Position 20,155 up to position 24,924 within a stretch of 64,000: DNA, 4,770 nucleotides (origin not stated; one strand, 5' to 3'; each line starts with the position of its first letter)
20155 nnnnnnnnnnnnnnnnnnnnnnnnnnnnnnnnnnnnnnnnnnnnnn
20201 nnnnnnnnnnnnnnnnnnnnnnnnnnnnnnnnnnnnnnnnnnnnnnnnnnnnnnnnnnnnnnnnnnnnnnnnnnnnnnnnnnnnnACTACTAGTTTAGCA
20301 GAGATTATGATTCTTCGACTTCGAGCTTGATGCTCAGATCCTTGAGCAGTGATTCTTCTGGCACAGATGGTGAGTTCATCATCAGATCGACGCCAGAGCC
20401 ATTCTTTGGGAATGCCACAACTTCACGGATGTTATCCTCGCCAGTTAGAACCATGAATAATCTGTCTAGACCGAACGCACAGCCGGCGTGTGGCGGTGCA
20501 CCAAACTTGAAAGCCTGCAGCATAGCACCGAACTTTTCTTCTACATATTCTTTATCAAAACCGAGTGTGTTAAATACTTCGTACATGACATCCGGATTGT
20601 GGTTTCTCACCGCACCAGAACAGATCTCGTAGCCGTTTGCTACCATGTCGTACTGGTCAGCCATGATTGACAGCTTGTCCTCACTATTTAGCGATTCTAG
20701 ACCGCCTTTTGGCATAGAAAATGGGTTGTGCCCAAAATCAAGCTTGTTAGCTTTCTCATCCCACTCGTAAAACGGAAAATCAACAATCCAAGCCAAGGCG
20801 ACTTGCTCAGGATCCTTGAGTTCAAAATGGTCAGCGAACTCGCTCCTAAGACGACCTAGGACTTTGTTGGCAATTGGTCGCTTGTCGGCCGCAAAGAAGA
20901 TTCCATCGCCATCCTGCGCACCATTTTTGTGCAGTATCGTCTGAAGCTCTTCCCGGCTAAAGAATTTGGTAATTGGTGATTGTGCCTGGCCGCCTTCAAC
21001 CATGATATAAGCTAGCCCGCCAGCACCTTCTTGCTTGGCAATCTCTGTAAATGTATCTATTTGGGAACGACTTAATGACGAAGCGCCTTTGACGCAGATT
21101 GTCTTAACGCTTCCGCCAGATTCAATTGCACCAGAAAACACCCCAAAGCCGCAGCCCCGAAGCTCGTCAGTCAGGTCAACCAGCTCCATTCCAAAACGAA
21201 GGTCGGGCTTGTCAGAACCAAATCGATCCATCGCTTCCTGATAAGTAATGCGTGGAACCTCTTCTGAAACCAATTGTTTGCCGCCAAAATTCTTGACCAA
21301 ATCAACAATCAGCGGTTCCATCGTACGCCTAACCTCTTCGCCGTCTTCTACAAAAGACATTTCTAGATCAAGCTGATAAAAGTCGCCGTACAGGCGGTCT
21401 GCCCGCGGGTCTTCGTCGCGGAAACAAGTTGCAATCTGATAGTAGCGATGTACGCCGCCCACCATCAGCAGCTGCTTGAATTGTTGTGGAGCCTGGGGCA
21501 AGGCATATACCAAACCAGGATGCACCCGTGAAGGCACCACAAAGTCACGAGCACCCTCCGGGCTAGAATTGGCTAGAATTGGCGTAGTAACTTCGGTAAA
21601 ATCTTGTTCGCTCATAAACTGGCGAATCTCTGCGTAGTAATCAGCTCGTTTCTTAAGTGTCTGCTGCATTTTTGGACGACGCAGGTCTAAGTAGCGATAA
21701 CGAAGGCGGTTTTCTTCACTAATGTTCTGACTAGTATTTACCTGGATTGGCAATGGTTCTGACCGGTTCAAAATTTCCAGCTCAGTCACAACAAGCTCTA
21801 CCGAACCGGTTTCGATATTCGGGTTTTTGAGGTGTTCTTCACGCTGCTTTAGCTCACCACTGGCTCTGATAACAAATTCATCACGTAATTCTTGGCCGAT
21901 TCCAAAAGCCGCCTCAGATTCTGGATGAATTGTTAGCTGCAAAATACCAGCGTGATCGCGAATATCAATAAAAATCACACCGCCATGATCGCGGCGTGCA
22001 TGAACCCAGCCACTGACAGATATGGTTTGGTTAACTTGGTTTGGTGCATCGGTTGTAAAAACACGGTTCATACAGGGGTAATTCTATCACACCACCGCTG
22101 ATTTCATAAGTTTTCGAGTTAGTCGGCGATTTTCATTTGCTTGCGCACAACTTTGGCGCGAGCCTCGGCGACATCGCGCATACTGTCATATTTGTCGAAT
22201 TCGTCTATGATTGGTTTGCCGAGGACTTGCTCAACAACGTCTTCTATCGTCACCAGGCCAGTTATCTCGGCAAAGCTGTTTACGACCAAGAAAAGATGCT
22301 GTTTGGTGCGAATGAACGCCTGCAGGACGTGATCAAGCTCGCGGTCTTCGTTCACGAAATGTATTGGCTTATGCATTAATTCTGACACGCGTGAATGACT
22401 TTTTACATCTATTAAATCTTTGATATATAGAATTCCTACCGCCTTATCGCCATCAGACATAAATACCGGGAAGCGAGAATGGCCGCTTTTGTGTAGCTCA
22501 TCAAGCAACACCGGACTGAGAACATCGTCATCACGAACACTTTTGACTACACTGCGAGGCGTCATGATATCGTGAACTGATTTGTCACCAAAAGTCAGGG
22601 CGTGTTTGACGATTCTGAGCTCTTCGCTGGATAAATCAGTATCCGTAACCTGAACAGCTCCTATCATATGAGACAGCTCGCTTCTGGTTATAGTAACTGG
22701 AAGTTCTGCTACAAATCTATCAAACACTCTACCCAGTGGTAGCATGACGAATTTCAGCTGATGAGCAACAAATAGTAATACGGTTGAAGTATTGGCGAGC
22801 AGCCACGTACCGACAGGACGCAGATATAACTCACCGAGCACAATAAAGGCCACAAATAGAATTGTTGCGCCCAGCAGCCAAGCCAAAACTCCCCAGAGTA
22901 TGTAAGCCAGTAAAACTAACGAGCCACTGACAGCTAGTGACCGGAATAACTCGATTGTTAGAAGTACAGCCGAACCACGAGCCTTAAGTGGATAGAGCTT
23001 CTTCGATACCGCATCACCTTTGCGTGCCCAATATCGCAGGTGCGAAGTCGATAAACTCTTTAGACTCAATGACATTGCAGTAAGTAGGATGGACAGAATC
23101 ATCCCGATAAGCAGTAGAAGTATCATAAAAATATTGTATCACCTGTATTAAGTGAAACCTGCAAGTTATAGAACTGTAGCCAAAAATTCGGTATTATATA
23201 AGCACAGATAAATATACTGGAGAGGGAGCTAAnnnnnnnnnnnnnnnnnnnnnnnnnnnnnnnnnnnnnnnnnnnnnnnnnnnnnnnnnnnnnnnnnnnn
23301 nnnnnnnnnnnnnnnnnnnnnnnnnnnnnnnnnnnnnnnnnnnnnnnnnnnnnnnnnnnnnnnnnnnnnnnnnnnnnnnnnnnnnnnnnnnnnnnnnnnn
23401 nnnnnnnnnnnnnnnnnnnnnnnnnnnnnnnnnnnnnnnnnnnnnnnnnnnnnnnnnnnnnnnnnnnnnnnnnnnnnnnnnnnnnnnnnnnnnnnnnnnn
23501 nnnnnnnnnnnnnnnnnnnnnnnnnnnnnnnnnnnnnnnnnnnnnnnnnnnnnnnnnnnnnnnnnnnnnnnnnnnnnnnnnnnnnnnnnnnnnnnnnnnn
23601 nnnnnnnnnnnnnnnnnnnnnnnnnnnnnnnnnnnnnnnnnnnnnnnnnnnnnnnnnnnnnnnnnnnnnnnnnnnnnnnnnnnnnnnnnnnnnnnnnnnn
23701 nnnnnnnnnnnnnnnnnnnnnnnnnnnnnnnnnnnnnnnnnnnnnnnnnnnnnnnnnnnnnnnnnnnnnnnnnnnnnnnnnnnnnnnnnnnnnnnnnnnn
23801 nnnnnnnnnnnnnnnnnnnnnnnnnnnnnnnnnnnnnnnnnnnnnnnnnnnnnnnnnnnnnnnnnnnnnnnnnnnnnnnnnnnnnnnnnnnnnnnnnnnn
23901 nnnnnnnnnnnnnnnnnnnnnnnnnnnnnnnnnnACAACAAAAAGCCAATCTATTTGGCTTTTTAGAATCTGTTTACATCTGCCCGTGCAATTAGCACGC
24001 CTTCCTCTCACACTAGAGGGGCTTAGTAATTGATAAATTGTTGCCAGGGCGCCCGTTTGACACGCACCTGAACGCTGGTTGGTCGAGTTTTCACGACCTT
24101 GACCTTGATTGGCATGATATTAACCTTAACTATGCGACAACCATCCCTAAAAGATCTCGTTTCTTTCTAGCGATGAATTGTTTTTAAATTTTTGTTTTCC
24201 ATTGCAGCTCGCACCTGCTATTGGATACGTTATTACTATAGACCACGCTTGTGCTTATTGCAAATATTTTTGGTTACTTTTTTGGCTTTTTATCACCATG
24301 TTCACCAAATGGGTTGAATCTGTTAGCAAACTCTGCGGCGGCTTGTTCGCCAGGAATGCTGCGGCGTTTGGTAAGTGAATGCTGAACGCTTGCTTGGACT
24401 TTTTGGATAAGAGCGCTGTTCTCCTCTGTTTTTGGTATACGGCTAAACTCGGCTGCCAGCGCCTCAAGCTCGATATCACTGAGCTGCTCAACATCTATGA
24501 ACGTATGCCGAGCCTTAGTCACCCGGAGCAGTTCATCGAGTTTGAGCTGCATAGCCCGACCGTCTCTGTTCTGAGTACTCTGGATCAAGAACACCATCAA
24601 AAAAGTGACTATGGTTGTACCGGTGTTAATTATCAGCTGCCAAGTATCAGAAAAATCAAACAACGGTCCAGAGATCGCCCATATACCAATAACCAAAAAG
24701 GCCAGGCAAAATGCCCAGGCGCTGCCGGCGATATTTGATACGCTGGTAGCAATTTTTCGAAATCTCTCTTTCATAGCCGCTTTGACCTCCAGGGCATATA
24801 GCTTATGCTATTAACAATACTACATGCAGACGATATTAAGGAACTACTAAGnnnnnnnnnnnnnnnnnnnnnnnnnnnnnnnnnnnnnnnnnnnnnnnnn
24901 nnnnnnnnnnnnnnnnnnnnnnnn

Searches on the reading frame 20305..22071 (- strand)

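Call 73: search_protein_families(library=pfam, proteins=[window:20305-22071:-], max_evalue=0.0001)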
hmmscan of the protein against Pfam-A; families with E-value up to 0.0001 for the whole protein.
window:20305-22071:- (588 aa): 3 families
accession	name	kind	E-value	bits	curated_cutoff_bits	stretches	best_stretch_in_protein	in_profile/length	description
PF00152.25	tRNA-synt_2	-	3.8e-108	361.6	25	1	119-557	2-307/308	tRNA synthetases class II (D, K and N)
PF02938.19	GAD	-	4.4e-27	94.6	23.4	1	312-405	1-95/95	GAD domain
PF01336.31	tRNA_anti-codon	-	2.6e-15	56.6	27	1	17-101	1-75/75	OB-fold nucleic acid binding domain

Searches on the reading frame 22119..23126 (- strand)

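Call 74: search_protein_families(library=pfam, proteins=[window:22119-23126:-], max_evalue=0.0001)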
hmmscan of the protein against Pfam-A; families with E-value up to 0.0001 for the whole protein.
window:22119-23126:- (335 aa): 2 families
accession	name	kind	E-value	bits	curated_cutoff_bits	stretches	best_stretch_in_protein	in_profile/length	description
PF00571.33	CBS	-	5.3e-14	52.7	24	1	247-301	1-55/57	CBS domain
PF01595.25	CNNM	-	8.2e-06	26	28.4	1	3-155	3-168/181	Cyclin M transmembrane N-terminal domain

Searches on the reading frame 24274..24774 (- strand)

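Call 5: search_protein_families(library=pfam, proteins=[window:24274-24774:-], max_evalue=0.01)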
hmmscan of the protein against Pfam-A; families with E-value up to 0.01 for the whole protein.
window:24274-24774:- (166 aa): 1 family
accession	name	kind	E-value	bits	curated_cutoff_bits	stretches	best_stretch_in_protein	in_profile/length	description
PF04120.17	Iron_permease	-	2.2e-49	167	25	1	5-127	1-124/128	Low affinity iron permease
